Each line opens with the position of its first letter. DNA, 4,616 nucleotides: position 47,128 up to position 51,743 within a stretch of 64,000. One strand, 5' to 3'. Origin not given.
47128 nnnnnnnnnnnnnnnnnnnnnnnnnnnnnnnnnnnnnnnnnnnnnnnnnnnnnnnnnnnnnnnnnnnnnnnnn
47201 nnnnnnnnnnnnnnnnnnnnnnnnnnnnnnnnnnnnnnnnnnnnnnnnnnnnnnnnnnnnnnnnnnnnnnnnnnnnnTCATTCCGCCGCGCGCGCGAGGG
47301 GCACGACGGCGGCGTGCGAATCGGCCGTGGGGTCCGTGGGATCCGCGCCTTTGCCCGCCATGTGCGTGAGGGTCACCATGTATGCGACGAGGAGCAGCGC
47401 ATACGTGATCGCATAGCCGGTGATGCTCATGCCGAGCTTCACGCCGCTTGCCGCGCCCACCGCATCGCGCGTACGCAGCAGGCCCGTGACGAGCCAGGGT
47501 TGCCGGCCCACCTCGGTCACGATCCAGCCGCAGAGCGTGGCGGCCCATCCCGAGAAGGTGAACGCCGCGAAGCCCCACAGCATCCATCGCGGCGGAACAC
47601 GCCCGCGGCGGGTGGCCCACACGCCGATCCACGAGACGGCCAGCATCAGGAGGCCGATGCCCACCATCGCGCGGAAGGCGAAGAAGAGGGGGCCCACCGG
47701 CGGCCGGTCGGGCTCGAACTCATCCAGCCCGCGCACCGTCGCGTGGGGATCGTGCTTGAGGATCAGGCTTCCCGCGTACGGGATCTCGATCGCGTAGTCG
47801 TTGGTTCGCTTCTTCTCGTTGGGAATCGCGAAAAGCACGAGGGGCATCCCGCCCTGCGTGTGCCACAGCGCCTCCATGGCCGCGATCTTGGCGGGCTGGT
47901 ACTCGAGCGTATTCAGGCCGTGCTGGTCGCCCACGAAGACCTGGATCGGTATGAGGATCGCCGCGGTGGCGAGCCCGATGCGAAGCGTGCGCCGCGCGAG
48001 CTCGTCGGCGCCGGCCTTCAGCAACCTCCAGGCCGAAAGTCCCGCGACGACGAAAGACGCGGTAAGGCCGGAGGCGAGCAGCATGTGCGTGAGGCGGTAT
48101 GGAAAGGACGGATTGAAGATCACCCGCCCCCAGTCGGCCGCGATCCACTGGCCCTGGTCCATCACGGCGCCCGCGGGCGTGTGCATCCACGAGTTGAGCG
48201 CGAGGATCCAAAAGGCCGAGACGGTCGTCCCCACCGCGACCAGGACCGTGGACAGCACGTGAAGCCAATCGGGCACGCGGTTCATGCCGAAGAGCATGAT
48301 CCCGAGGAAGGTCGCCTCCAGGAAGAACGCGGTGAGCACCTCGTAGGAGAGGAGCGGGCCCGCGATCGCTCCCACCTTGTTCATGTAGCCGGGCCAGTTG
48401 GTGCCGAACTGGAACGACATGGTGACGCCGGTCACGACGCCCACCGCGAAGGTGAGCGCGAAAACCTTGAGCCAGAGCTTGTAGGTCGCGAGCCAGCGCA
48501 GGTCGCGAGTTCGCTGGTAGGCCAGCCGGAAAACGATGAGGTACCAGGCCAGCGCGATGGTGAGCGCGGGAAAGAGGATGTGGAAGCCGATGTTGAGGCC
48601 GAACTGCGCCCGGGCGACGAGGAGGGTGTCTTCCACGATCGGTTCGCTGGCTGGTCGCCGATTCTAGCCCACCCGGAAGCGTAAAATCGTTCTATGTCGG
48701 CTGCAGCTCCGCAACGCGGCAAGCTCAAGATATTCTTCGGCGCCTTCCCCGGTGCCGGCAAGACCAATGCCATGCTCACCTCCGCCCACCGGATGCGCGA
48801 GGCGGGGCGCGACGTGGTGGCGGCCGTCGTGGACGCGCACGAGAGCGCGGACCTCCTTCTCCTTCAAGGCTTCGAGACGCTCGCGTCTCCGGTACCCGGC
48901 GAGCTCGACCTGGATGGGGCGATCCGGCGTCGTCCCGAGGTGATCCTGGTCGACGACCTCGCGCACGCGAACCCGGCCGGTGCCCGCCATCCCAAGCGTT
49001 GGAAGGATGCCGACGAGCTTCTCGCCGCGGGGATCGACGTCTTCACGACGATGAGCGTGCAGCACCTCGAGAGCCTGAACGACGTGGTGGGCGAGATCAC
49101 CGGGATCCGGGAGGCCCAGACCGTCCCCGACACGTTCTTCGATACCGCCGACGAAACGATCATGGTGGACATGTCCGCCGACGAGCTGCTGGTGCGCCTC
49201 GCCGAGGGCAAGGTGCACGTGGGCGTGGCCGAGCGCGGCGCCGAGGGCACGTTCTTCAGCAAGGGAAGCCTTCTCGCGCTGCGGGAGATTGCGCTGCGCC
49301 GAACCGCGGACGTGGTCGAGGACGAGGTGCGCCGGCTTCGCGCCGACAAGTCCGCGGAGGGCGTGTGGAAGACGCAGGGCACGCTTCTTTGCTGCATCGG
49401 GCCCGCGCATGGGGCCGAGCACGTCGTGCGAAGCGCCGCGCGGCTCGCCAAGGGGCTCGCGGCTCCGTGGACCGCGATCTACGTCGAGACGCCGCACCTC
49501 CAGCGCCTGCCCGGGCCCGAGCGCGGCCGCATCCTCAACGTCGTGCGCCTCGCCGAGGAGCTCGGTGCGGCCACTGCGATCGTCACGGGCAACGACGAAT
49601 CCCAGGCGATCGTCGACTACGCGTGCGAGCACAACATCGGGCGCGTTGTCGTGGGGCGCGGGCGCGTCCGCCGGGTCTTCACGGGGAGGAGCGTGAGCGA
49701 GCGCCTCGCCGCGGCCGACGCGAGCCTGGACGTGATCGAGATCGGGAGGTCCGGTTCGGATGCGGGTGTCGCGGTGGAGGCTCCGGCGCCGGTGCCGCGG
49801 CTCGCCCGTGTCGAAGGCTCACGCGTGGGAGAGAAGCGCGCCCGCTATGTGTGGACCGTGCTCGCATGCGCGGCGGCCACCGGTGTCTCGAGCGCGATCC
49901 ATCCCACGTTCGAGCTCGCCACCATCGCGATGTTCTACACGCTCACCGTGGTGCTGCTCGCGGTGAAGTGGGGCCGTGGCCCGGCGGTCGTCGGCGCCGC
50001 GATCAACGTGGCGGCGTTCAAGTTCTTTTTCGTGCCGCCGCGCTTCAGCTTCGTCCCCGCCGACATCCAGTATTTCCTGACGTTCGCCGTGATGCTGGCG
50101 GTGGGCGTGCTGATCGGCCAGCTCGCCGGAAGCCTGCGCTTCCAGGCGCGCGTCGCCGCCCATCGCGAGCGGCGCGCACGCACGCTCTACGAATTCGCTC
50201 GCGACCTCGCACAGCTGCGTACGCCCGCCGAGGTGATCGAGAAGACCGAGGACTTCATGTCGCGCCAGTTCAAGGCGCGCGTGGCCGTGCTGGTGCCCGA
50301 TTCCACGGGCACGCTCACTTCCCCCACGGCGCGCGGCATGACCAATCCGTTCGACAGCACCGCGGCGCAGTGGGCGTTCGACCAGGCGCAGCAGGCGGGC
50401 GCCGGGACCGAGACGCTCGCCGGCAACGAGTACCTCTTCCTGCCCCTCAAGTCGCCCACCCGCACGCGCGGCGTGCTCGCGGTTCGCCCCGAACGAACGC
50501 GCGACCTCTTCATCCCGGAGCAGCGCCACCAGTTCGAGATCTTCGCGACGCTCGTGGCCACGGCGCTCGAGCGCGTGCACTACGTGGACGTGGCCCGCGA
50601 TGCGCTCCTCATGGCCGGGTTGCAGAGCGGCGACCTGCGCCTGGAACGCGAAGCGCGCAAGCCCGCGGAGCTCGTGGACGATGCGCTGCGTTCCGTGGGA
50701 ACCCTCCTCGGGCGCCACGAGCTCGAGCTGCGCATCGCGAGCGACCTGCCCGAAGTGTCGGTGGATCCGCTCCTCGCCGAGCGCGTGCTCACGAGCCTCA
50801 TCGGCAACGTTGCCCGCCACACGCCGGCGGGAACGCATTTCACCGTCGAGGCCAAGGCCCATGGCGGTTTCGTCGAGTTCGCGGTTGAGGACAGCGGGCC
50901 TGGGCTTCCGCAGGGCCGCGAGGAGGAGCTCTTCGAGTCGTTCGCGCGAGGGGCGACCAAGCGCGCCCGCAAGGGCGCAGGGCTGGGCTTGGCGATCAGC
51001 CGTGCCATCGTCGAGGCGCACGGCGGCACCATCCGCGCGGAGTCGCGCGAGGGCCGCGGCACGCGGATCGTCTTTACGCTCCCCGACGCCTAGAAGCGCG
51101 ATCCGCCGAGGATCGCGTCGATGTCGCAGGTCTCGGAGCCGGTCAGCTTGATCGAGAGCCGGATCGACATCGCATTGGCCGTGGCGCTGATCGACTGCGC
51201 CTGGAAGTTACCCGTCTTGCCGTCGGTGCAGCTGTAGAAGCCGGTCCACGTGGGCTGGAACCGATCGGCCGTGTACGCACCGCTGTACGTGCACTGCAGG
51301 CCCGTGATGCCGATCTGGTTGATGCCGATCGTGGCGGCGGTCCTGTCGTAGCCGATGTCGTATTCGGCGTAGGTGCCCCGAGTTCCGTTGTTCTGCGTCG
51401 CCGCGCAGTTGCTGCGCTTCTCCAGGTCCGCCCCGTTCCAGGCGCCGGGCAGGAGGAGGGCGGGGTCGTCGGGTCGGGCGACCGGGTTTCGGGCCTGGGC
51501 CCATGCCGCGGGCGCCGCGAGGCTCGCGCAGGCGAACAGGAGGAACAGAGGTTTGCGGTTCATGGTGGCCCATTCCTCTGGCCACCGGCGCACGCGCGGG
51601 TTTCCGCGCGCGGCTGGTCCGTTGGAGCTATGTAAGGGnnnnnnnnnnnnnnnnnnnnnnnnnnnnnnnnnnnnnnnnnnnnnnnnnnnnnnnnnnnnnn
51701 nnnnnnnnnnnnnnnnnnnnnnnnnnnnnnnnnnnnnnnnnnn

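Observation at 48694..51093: Orphan KdpD with the entire phospho-acceptor (DHp) domain missing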

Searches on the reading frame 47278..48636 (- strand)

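Call 5: search_protein_families(library=pfam, proteins=[window:47278-48636:-], max_evalue=0.001)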
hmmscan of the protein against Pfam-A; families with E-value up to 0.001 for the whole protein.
window:47278-48636:- (452 aa): 1 family
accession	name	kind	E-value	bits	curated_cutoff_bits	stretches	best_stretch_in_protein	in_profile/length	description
PF01654.22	Cyt_bd_oxida_I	-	3.3e-159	530.4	26.2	1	8-430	2-417/418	Cytochrome bd terminal oxidase subunit I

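Call 78: search_protein_families(library=ncbifam, proteins=[window:47278-48636:-], max_evalue=1e-10)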
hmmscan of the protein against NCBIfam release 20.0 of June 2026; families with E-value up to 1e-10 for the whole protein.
window:47278-48636:- (452 aa): 2 families
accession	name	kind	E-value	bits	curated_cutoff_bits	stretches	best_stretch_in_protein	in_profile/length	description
NF011677.0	PRK15097.1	equivalog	6.1e-72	243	968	2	3-306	3-309/522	cytochrome ubiquinol oxidase subunit I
NF011609.0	PRK15035.1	equivalog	5.6e-69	233.4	1025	2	1-306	1-309/514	cytochrome bd-II oxidase subunit 1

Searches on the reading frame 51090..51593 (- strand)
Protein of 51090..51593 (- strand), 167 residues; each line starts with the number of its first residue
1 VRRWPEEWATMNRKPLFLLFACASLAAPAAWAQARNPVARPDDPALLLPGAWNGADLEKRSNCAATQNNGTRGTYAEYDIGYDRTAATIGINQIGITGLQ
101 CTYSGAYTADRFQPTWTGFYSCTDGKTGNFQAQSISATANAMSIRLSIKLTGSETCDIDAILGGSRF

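Call 5: search_protein_families(library=pfam, proteins=[window:51090-51593:-], max_evalue=0.001)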
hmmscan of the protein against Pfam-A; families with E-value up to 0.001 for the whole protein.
window:51090-51593:- (167 aa): 0 families

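Call 22: search_protein_families(library=pfam, proteins=[window:51090-51593:-], max_evalue=10)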
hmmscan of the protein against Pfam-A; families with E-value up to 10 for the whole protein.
window:51090-51593:- (167 aa): 1 family
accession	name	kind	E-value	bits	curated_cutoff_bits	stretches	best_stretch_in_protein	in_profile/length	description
PF14121.12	Porin_10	-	0.11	11.6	27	1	97-130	509-542/597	Putative porin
